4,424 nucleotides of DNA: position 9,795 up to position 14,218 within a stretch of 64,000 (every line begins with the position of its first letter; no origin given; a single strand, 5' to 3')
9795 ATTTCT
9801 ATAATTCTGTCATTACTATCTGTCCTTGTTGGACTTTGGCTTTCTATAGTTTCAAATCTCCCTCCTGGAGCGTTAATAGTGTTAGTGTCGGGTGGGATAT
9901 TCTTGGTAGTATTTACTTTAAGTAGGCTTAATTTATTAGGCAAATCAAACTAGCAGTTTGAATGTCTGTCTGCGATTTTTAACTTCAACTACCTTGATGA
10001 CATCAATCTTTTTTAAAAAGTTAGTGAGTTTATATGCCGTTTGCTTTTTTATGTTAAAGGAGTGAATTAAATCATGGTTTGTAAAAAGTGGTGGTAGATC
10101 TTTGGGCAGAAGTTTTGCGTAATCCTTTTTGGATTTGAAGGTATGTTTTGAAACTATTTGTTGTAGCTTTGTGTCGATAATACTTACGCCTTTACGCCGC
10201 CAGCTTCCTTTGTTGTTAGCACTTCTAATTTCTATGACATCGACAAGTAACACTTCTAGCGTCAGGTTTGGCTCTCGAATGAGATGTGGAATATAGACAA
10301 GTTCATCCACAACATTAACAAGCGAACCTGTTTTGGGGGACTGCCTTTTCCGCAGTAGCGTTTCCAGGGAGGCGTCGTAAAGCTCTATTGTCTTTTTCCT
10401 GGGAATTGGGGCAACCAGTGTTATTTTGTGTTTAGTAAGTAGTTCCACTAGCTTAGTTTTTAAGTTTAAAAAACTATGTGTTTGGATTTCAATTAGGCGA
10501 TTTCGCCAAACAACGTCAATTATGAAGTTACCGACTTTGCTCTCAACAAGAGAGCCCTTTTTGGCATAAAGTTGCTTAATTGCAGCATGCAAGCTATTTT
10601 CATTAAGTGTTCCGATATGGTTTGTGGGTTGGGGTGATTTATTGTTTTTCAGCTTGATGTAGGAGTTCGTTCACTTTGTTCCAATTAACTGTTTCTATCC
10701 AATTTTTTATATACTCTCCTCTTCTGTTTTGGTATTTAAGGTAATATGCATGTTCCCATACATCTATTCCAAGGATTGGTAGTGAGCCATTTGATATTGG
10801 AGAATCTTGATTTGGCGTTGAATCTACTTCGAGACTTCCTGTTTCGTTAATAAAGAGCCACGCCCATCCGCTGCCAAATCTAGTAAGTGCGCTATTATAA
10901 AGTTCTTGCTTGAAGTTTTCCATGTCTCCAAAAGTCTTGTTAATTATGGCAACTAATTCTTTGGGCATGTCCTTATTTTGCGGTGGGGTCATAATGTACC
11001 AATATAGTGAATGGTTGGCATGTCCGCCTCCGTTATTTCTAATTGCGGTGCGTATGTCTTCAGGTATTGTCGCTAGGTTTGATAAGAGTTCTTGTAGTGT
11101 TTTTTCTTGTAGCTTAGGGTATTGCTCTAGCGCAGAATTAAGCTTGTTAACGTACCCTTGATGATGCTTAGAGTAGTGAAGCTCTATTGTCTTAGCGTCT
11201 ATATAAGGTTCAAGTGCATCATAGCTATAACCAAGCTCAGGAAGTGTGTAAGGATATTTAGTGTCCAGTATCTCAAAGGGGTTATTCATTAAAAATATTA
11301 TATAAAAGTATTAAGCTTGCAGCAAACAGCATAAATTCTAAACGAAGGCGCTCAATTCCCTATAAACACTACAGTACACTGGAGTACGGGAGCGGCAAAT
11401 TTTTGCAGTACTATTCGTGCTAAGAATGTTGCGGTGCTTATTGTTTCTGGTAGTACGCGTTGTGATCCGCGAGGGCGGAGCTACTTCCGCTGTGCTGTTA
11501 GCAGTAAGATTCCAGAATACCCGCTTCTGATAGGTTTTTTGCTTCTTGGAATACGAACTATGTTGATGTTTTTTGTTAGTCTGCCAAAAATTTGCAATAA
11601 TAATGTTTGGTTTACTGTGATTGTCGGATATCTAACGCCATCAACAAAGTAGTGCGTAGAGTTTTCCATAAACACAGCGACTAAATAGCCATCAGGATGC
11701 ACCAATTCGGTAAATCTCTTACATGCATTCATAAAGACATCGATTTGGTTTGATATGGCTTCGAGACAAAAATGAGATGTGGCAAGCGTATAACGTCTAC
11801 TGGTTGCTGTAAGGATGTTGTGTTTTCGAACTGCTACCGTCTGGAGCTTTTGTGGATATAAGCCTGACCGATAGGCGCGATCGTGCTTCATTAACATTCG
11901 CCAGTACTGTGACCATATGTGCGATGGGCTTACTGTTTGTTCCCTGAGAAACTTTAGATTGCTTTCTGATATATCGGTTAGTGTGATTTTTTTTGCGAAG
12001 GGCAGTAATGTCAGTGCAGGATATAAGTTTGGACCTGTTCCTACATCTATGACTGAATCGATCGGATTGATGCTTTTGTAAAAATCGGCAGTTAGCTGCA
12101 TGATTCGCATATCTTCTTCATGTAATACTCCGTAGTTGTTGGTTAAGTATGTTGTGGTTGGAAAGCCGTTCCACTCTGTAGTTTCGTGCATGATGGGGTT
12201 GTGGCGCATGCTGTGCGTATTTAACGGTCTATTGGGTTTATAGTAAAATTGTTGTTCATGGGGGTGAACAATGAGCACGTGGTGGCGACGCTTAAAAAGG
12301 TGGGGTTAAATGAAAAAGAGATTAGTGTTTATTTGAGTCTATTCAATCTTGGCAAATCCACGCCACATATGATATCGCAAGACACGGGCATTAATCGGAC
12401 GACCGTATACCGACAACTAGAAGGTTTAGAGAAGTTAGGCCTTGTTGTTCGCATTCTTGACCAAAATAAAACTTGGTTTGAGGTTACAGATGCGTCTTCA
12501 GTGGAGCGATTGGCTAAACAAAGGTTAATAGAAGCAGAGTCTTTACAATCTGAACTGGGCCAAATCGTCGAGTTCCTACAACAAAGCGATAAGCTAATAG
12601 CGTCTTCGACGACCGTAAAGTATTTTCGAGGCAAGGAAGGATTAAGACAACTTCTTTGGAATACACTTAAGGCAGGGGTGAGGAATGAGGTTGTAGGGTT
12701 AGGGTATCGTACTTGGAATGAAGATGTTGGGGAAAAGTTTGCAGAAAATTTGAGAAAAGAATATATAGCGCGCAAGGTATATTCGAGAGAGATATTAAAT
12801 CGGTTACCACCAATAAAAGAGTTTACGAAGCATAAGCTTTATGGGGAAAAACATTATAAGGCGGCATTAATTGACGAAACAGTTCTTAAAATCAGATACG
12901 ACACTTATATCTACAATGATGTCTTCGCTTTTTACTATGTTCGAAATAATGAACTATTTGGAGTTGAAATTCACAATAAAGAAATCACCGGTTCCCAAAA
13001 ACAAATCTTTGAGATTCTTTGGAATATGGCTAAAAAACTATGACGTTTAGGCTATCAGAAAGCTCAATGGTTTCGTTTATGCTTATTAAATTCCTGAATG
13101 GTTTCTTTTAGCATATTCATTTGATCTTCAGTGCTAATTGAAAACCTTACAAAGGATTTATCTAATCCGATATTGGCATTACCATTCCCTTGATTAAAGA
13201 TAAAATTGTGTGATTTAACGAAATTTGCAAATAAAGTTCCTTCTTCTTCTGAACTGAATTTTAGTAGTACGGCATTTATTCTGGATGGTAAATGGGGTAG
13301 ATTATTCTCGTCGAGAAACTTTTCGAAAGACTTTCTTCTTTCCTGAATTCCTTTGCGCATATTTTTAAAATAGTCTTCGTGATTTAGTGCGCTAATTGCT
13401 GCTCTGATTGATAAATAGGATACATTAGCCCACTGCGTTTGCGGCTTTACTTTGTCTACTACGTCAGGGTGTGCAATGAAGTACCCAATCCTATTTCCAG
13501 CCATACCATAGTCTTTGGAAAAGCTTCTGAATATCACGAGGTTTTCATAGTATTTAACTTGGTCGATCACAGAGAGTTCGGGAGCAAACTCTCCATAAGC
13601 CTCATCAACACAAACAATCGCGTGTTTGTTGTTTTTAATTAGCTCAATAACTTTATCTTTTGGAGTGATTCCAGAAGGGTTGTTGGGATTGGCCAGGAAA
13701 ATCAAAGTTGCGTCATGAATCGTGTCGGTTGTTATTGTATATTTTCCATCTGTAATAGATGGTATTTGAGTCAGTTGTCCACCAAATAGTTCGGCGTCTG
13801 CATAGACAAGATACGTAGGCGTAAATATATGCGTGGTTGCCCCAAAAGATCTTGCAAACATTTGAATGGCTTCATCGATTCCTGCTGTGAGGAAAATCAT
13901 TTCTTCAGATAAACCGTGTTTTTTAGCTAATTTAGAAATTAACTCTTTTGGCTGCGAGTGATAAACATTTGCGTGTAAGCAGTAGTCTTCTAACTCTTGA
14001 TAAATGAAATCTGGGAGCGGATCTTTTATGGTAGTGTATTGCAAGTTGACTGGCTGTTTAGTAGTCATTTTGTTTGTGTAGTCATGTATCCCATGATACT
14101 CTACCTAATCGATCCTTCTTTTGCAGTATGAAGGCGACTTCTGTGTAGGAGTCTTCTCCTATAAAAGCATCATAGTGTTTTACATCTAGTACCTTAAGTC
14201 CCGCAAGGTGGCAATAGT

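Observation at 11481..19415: Duplicated module of a TrmB-family regulator and a ~490-aa methyltransferase-domain protein, with an NNMT-like methyltransferase and a HisC-like aminotransferase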

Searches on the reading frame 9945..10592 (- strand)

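Call 3: search_protein_families(library=pfam, proteins=[window:9945-10592:-], max_evalue=0.01)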
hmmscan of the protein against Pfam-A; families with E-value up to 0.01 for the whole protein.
window:9945-10592:- (215 aa): 0 families

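Call 6: search_protein_families(library=ncbifam, proteins=[window:9945-10592:-], max_evalue=0.01)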
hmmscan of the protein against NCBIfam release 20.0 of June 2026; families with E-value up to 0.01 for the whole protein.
window:9945-10592:- (215 aa): 0 families

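Call 23: search_protein_families(library=phrogs, proteins=[window:9945-10592:-], max_evalue=0.01)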
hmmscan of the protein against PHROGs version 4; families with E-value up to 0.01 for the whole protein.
window:9945-10592:- (215 aa): 0 families

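Call 24: search_protein_families(library=padloc, proteins=[window:9945-10592:-], max_evalue=0.01)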
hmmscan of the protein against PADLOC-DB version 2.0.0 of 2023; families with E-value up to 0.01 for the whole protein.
window:9945-10592:- (215 aa): 1 family
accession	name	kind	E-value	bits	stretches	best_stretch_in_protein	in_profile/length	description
PDLC03963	SoFic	-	0.0099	13.3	0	156-210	292-348/361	-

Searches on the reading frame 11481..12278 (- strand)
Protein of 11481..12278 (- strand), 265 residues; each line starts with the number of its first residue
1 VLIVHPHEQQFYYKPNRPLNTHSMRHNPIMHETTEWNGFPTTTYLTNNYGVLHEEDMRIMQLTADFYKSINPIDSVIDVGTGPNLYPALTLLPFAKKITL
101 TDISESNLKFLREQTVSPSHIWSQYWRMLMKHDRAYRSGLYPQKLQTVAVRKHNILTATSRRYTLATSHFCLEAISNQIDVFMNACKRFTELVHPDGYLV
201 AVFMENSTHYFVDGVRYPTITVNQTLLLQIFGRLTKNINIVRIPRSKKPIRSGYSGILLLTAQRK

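Call 3: search_protein_families(library=pfam, proteins=[window:11481-12278:-], max_evalue=0.01)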
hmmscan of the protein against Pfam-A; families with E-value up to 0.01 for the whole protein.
window:11481-12278:- (265 aa): 2 families
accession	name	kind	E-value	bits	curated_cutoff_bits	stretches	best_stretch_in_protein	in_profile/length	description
PF01234.23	NNMT_PNMT_TEMT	-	1.3e-17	64.3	25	1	32-263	9-260/261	NNMT/PNMT/TEMT family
PF13489.12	Methyltransf_23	-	0.0004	20.6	27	1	58-200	8-115/164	Methyltransferase domain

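Call 6: search_protein_families(library=ncbifam, proteins=[window:11481-12278:-], max_evalue=0.01)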
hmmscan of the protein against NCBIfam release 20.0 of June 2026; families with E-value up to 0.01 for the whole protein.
window:11481-12278:- (265 aa): 2 families
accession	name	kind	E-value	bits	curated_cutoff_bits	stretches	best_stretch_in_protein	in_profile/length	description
NF040568.1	SCO2525_fam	equivalog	1.3e-53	182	240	1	33-262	3-240/242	SCO2525 family SAM-dependent methyltransferase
NF041360.1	GntF_guanitoxin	equivalog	7e-06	25.3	60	0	43-133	25-118/273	guanitoxin biosynthesis pre-guanitoxin forming N-methyltransferase GntF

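Call 24: search_protein_families(library=padloc, proteins=[window:11481-12278:-], max_evalue=0.01)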
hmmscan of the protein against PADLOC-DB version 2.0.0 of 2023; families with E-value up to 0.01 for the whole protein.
window:11481-12278:- (265 aa): 1 family
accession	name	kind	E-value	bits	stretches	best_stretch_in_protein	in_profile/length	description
PDLC04134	mad2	-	0.0047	13.8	1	70-261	289-444/492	mads_2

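Call 27: search_solved_structures(query=window:11481-12278:-, max_evalue=0.01)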
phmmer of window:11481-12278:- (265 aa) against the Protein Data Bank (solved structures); distinct sequences matched with E-value up to 0.01: 17.
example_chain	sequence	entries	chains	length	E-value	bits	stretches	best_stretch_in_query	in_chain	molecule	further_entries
1hnn_A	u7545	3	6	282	3.1e-07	33.3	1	75-226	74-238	PHENYLETHANOLAMINE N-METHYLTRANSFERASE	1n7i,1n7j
1yz3_A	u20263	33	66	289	3.4e-07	33.2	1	75-226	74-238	Phenylethanolamine N-methyltransferase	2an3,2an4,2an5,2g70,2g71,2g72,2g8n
6ws1_A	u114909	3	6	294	3.6e-07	33.1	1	75-225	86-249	Phenylethanolamine N-methyltransferase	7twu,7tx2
2obf_A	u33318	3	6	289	3.7e-07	33.1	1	75-226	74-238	Phenylethanolamine N-methyltransferase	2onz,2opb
3hce_A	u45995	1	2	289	8.9e-07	31.8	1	75-226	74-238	Phenylethanolamine N-methyltransferase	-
3hca_A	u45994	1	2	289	8.9e-07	31.8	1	75-226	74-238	Phenylethanolamine N-methyltransferase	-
7et7_A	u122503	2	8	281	1.2e-06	31.5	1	50-221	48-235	Nicotinamide N-methyltransferase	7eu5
9gvm_A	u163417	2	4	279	1.2e-06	31.5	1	50-222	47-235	Nicotinamide N-methyltransferase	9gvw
9gwa_A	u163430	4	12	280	1.2e-06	31.5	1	50-222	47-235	Nicotinamide N-methyltransferase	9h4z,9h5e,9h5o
5yjf_A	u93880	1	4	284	1.2e-06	31.4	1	50-222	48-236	Nicotinamide N-methyltransferase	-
2iip_A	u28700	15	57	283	1.2e-06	31.4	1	73-222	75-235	Nicotinamide N-methyltransferase | NNMT protein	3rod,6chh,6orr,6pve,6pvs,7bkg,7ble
7egu_A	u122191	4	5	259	1.5e-06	31.1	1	73-222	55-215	Nicotinamide N-methyltransferase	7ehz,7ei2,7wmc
21jx_A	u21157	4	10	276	1.7e-06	30.9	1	73-222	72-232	Nicotinamide N-methyltransferase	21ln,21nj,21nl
5xvq_A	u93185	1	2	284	2.4e-06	30.4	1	50-221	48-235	Nicotinamide N-methyltransferase (NNMT)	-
7wmt_A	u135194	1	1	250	0.00013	24.7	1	73-200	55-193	Nicotinamide N-methyltransferase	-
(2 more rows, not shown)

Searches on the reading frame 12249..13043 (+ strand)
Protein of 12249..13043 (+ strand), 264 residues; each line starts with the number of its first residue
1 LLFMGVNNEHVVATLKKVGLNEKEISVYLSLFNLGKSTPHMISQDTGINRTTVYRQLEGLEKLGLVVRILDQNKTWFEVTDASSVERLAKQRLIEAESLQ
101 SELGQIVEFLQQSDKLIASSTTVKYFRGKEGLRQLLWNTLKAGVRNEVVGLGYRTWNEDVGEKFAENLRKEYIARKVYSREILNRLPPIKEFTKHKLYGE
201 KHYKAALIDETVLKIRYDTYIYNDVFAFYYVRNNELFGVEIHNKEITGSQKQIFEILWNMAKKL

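Call 3: search_protein_families(library=pfam, proteins=[window:12249-13043:+], max_evalue=0.01)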
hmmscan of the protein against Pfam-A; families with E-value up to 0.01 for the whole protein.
window:12249-13043:+ (264 aa): 8 families
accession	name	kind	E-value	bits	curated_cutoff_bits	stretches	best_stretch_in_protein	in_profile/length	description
PF01978.25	TrmB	-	3.8e-14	52.7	25.6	1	15-81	1-66/68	Sugar-specific transcriptional regulator TrmB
PF09339.16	HTH_IclR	-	0.00012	22.2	22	1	38-68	20-50/52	IclR helix-turn-helix domain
PF01475.25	FUR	-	0.00035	21.2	23.1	1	40-84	33-78/121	Ferric uptake regulator family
PF12802.13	MarR_2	-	0.00043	20.8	27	1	37-71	21-55/61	MarR family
PF13730.12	HTH_36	-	0.00056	20.1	25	1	19-66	2-55/55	Helix-turn-helix domain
PF01022.26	HTH_5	-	0.0012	19.1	22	1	32-66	11-45/47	Bacterial regulatory protein, arsR family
PF25213.1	HVO_A0261_N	-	0.0018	18.6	35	1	36-69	24-57/86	HVO_A0261 N-terminal domain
PF08279.18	HTH_11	-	0.0019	18.5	25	0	42-67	21-44/55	HTH domain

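Call 6: search_protein_families(library=ncbifam, proteins=[window:12249-13043:+], max_evalue=0.01)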
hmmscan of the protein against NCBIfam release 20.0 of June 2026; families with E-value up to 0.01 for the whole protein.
window:12249-13043:+ (264 aa): 7 families
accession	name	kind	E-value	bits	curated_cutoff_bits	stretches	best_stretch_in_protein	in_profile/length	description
NF047390.1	TransRegTrmBL1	equivalog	4.2e-07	29.2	650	1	8-102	3-97/341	HTH-type sugar sensing transcriptional regulator TrmBL1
NF053606.1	Sta1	subfamily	6.4e-06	26.2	80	1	19-74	17-72/100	Sta1 family transcriptional regulator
NF040939.2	trans_reg_lrs14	equivalog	6.7e-06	26.1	90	1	19-74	18-74/103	Lrs14 family HTH-type transcriptional regulator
TIGR01884.1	cas_HTH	subfamily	2.9e-05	23.5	60.2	1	11-69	131-189/202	CRISPR-associated CARF protein Csa3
NF040851.1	tran_reg_TrmB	equivalog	7.2e-05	22.1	600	1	9-80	5-76/338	HTH-type sugar-sensing transcriptional regulator TrmB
NF007341.0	PRK09834.1-3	equivalog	0.0025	17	269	1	32-72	23-63/274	DNA-binding transcriptional regulator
TIGR00373.1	TIGR00373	equivalog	0.0054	16.2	149.5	1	21-111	13-105/162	transcription factor E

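Call 23: search_protein_families(library=phrogs, proteins=[window:12249-13043:+], max_evalue=0.01)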
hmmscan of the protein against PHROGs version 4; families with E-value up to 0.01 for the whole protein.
window:12249-13043:+ (264 aa): 1 family
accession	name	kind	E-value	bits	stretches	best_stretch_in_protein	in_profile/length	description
phrog_5978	-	unknown function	0.0013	18.9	1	16-74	290-349/364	-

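Call 24: search_protein_families(library=padloc, proteins=[window:12249-13043:+], max_evalue=0.01)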
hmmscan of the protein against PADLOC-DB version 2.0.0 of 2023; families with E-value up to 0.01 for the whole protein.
window:12249-13043:+ (264 aa): 9 families
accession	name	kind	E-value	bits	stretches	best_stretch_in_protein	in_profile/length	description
PDLC01044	Csa3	-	1.1e-07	30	1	12-81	129-188/194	Type I-A associated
PDLC01858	CARF3--CARF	-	4.6e-07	27.9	1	9-72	131-193/204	-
PDLC01848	CARF3--CARF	-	0.00017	19.3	1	19-68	134-181/197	-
PDLC01268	CasR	-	0.00018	19.5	1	15-80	117-177/179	"CAS-I,CAS-II,CAS-III,CAS-IV,CAS-V,CAS-VI; associated_signaling"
PDLC01857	CARF3--CARF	-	0.0002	19.1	1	19-80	128-187/201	-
PDLC01434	CasR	-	0.00077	17.4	1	19-70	125-175/191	"CAS-I,CAS-II,CAS-III,CAS-IV,CAS-V,CAS-VI; associated_signaling"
PDLC01438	Csa3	-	0.00092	17.3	1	21-116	147-241/305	"CAS-I,CAS-II,CAS-III,CAS-IV,CAS-V,CAS-VI; associated_signaling"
PDLC01870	CARF3--CARF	-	0.0019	16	1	15-85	131-200/228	-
PDLC01863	CARF3--CARF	-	0.0049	14.6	1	7-82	104-176/182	-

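Call 26: search_solved_structures(query=window:12249-13043:+, max_evalue=0.1)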
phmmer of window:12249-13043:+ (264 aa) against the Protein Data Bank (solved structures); distinct sequences matched with E-value up to 0.1: 1.
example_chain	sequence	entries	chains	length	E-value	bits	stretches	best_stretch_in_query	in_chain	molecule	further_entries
3qph_A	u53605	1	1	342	0.091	15.6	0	14-107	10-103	TrmB, a global transcription regulator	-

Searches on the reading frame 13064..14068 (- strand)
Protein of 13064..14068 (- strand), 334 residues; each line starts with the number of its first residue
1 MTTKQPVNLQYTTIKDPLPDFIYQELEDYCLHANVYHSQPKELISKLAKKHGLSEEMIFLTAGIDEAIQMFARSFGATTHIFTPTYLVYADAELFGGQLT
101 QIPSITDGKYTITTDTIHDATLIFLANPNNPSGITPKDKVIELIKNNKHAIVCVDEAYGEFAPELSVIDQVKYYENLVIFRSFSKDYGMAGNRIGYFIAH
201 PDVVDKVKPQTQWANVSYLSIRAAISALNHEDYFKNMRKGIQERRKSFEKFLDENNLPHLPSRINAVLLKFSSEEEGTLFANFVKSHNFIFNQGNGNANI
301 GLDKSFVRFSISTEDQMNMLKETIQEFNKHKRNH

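Call 3: search_protein_families(library=pfam, proteins=[window:13064-14068:-], max_evalue=0.01)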
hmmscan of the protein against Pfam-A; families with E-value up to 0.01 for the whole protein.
window:13064-14068:- (334 aa): 2 families
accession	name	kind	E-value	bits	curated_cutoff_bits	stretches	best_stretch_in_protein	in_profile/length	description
PF00155.27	Aminotran_1_2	-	2.2e-37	129.5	19.7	1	40-322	44-359/361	Aminotransferase class I and II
PF04864.19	Alliinase_C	-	3.1e-05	23.5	22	1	122-206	140-216/363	Allinase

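Call 6: search_protein_families(library=ncbifam, proteins=[window:13064-14068:-], max_evalue=0.01)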
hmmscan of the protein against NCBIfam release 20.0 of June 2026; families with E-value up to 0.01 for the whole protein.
window:13064-14068:- (334 aa): 61 families (the best 25 are shown)
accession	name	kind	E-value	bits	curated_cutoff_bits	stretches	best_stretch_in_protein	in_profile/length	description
TIGR01141.1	hisC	equivalog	4.1e-54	183.8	276.55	1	23-326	39-348/349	histidinol-phosphate transaminase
TIGR01140.1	L_thr_O3P_dcar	equivalog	8.4e-43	146.7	290.55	1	39-324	49-330/331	threonine-phosphate decarboxylase CobD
NF006580.0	PRK09105.1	subfamily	3.3e-37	128.2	444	1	34-329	76-372/375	pyridoxal phosphate-dependent aminotransferase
NF002877.0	PRK03317.1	equivalog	6.6e-33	114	409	1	49-331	87-370/374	histidinol-phosphate transaminase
NF006014.0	PRK08153.1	equivalog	5.1e-32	111.1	510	1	42-326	72-362/370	pyridoxal phosphate-dependent aminotransferase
NF005915.1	PRK07908.1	equivalog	1.8e-30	106.5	360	1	16-324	24-331/332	Rv2231c family histidinol phosphate aminotransferase CobC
NF051461.1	pyoverd_PtaA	equivalog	2.8e-28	98.7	500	1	39-241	70-280/359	pyoverdine biosynthesis transaminase PtaA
NF002878.0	PRK03321.1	subfamily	3.2e-28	98.5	374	1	16-288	35-317/352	histidinol-phosphate transaminase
NF041364.1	GntC_guanitoxin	equivalog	5.5e-26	91.3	415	1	41-261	43-289/356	guanitoxin biosynthesis PLP-dependent (S)-gamma-hydroxy-L-arginine cyclodehydratase GntC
NF053748.1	bifunc_CobBC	exception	9.6e-25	87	950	1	17-323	493-795/797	bifunctional hydrogenobyrinic acid a,c-diamide synthase/histidinol phosphate aminotransferase CobBC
NF006225.0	PRK08354.1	equivalog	6.5e-24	84.9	288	1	40-328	48-316/318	putative aminotransferase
NF004870.0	PRK06225.1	equivalog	7e-23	81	351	1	41-325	69-371/380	pyridoxal phosphate-dependent aminotransferase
NF002726.0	PRK02610.1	equivalog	1.1e-22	80.5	391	1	114-284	163-334/374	histidinol-phosphate transaminase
NF003496.0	PRK05166.1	equivalog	3e-22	78.9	540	1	32-320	64-362/373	histidinol-phosphate transaminase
NF006756.0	PRK09276.1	subfamily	1.3e-18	67.1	507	1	62-329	100-384/387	LL-diaminopimelate aminotransferase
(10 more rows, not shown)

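Call 24: search_protein_families(library=padloc, proteins=[window:13064-14068:-], max_evalue=0.01)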
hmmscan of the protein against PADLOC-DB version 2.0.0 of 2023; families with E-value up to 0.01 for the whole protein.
window:13064-14068:- (334 aa): 0 families

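Call 28: search_solved_structures(query=window:13064-14068:-, max_evalue=1e-10)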
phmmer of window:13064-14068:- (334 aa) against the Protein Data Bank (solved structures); distinct sequences matched with E-value up to 1e-10: 25.
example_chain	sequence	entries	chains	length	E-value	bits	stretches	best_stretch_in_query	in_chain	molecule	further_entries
2f8j_A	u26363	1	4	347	2.3e-28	102.8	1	16-285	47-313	Histidinol-phosphate aminotransferase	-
1h1c_A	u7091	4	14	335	2.4e-28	102.7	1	16-285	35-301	HISTIDINOL-PHOSPHATE AMINOTRANSFERASE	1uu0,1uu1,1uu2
3ffh_A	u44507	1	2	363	5e-26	95.1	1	43-315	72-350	Histidinol-phosphate aminotransferase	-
3ly1_A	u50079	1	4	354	8.4e-25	91.1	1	27-329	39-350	Putative histidinol-phosphate aminotransferase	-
8bj1_A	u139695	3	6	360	1.8e-20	76.8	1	39-274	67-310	histidinol-phosphate aminotransferase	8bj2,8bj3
3get_A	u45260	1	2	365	1.8e-20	76.8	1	40-291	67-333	Histidinol-phosphate aminotransferase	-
8bj4_A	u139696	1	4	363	1.9e-20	76.8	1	39-274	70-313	histidinol-phosphate aminotransferase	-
1fg3_A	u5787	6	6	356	3.1e-20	76.1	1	37-206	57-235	HISTIDINOL PHOSPHATE AMINOTRANSFERASE | HISTIDINOL-PHOSPHATE AMINOTRANSFERASE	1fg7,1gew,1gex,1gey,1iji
3cq5_A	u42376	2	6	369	9.7e-20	74.4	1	42-273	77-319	Histidinol-phosphate aminotransferase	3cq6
3cq4_A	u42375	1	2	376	1e-19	74.4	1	42-273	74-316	Histidinol-phosphate aminotransferase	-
3hdo_A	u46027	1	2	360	2.3e-19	73.2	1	31-267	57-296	Histidinol-phosphate aminotransferase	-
7szp_A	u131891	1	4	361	2.6e-19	73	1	37-206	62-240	Histidinol-phosphate aminotransferase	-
3fkd_A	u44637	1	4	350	3.5e-19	72.6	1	41-328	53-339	L-threonine-O-3-phosphate decarboxylase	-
3ftb_A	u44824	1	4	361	4.1e-19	72.4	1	53-316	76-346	Histidinol-phosphate aminotransferase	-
4wbt_A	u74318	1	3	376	6.7e-19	71.7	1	43-322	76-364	Probable histidinol-phosphate aminotransferase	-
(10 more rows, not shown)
